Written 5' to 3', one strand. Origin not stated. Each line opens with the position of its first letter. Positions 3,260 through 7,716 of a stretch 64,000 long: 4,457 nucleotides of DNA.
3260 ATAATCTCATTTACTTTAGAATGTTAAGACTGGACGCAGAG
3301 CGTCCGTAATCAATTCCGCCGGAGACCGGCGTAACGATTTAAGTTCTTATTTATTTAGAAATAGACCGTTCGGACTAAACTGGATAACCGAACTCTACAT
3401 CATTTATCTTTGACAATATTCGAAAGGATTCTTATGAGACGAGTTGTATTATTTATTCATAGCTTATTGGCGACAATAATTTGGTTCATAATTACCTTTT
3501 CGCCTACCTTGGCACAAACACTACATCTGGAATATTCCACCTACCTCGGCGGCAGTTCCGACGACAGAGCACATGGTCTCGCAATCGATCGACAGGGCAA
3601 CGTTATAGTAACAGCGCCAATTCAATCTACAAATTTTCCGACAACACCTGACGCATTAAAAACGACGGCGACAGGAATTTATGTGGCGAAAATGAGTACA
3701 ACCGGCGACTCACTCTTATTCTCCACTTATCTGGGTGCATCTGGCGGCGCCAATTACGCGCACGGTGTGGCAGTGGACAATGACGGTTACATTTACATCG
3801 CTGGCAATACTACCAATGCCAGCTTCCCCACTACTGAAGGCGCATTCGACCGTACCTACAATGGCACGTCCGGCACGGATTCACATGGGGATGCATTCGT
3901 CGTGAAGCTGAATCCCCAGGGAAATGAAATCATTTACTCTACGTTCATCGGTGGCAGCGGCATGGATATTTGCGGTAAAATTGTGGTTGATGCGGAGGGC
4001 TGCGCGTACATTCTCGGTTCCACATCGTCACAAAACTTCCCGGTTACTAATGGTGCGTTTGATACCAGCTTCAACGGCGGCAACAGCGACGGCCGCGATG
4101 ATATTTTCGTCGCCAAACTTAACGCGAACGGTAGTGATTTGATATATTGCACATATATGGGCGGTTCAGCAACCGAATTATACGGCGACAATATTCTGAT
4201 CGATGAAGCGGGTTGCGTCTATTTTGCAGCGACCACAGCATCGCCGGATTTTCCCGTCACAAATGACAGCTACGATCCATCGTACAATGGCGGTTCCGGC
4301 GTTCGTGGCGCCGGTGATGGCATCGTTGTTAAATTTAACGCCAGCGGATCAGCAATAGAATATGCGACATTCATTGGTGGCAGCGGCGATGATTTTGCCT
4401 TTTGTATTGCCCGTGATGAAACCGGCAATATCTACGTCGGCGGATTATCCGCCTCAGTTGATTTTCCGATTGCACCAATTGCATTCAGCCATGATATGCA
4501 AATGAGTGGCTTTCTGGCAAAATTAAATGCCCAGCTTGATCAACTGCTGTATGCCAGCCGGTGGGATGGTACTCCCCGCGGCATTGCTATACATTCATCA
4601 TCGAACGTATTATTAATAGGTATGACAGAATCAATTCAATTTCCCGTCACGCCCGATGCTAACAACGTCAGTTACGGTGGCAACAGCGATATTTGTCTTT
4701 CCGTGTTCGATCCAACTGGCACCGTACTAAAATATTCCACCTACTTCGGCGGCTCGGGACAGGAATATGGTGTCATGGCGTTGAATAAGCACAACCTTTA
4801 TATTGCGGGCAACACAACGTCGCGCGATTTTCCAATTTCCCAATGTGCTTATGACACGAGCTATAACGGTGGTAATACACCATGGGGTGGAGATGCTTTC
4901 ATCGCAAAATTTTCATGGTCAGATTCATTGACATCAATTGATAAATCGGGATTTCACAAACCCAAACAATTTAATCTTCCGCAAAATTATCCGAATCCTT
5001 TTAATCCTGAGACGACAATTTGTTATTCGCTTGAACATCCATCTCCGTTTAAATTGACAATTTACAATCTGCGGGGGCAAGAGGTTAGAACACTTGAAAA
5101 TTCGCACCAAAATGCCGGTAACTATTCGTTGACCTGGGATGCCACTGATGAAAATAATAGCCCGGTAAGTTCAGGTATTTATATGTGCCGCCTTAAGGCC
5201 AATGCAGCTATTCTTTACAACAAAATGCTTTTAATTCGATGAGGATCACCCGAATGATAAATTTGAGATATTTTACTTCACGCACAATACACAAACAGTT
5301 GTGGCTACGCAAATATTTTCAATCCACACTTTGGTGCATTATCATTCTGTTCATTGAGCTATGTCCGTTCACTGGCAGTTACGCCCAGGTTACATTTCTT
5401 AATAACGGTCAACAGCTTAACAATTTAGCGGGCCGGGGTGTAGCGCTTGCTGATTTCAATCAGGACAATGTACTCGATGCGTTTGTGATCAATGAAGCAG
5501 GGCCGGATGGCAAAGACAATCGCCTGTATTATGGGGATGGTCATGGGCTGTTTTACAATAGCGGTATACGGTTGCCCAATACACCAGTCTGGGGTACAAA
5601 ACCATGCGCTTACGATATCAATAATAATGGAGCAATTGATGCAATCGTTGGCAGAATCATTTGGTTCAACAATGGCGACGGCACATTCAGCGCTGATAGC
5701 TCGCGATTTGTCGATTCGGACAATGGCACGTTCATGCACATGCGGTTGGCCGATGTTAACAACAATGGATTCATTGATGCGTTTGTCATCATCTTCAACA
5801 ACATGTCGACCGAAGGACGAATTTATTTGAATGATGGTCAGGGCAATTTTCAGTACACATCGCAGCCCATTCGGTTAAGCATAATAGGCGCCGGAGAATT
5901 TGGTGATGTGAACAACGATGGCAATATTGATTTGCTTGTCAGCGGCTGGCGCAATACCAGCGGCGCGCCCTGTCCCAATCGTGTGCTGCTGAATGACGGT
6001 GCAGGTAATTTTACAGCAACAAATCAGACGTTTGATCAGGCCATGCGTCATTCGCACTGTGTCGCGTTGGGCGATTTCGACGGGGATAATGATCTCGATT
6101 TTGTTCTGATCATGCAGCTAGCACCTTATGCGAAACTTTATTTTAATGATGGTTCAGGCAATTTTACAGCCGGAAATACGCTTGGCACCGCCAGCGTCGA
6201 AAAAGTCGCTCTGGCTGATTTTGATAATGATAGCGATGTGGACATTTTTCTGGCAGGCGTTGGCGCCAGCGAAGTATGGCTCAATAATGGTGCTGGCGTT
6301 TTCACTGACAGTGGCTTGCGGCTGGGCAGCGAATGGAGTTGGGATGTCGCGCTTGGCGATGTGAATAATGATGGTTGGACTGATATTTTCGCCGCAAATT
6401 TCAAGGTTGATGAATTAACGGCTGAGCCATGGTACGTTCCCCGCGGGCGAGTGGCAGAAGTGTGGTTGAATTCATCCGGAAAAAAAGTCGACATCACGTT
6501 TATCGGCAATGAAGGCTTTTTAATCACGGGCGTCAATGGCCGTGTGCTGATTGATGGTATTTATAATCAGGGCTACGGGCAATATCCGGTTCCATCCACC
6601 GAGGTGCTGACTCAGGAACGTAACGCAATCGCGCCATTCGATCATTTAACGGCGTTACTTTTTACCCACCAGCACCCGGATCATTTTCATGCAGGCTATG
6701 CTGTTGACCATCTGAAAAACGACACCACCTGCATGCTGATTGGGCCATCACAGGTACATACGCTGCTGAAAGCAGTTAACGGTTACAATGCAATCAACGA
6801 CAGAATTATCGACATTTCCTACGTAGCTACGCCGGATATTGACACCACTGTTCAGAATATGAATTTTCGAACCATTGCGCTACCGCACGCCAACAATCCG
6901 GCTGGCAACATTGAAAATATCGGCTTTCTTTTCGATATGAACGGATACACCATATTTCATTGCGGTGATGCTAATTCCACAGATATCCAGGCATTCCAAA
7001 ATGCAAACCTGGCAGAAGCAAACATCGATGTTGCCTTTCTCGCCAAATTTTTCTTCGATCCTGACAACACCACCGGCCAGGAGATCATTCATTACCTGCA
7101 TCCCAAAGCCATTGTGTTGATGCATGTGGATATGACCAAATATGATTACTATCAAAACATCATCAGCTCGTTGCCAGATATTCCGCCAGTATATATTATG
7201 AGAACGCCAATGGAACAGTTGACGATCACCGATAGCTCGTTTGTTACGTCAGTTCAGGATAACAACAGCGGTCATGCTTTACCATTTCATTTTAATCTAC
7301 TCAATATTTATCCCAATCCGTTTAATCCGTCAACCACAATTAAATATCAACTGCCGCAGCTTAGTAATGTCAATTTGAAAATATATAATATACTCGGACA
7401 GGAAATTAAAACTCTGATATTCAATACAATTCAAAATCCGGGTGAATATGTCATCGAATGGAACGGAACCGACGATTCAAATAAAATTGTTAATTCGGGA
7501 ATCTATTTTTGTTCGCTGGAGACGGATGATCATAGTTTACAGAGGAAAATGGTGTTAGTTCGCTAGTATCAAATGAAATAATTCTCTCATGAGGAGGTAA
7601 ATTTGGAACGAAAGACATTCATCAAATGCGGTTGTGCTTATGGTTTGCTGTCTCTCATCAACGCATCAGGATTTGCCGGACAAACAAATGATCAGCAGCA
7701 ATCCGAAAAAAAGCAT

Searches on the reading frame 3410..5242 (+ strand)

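Call 19: search_protein_families(library=pfam, proteins=[window:3410-5242:+], max_evalue=0.0001)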
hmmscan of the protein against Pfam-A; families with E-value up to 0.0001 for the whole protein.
window:3410-5242:+ (610 aa): 4 families
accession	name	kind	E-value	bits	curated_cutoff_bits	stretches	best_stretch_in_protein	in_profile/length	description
PF06739.17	SBBP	-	5.7e-32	109.8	20.5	2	104-140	2-38/38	Beta-propeller repeat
PF13860.13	FlgD_ig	-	5.8e-11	42.7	27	1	537-598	14-76/79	FlgD Ig-like domain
PF18962.6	Por_Secre_tail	-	9.5e-08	32.7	27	1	527-605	2-72/75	Secretion system C-terminal sorting domain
PF01436.27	NHL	-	5.5e-06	26.6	20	0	115-131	2-18/28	NHL repeat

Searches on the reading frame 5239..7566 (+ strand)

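Call 19: search_protein_families(library=pfam, proteins=[window:5239-7566:+], max_evalue=0.0001)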
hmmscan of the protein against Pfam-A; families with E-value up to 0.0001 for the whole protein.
window:5239-7566:+ (775 aa): 6 families
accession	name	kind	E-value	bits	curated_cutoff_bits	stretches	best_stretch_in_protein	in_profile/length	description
PF13517.12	FG-GAP_3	-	4.8e-34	117.2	26.9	4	223-289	1-60/61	FG-GAP-like repeat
PF12706.13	Lactamase_B_2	-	4.6e-12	46.4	27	1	453-625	10-183/200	Beta-lactamase superfamily domain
PF13483.12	Lactamase_B_3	-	9.9e-12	45.6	24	1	419-629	2-160/160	Beta-lactamase superfamily domain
PF18962.6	Por_Secre_tail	-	1.6e-07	32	27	1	690-772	1-74/75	Secretion system C-terminal sorting domain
PF01839.29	FG-GAP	-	1.3e-06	28.6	22.1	0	368-386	3-21/37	FG-GAP repeat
PF13860.13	FlgD_ig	-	1.5e-06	28.5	27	1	700-763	13-76/79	FlgD Ig-like domain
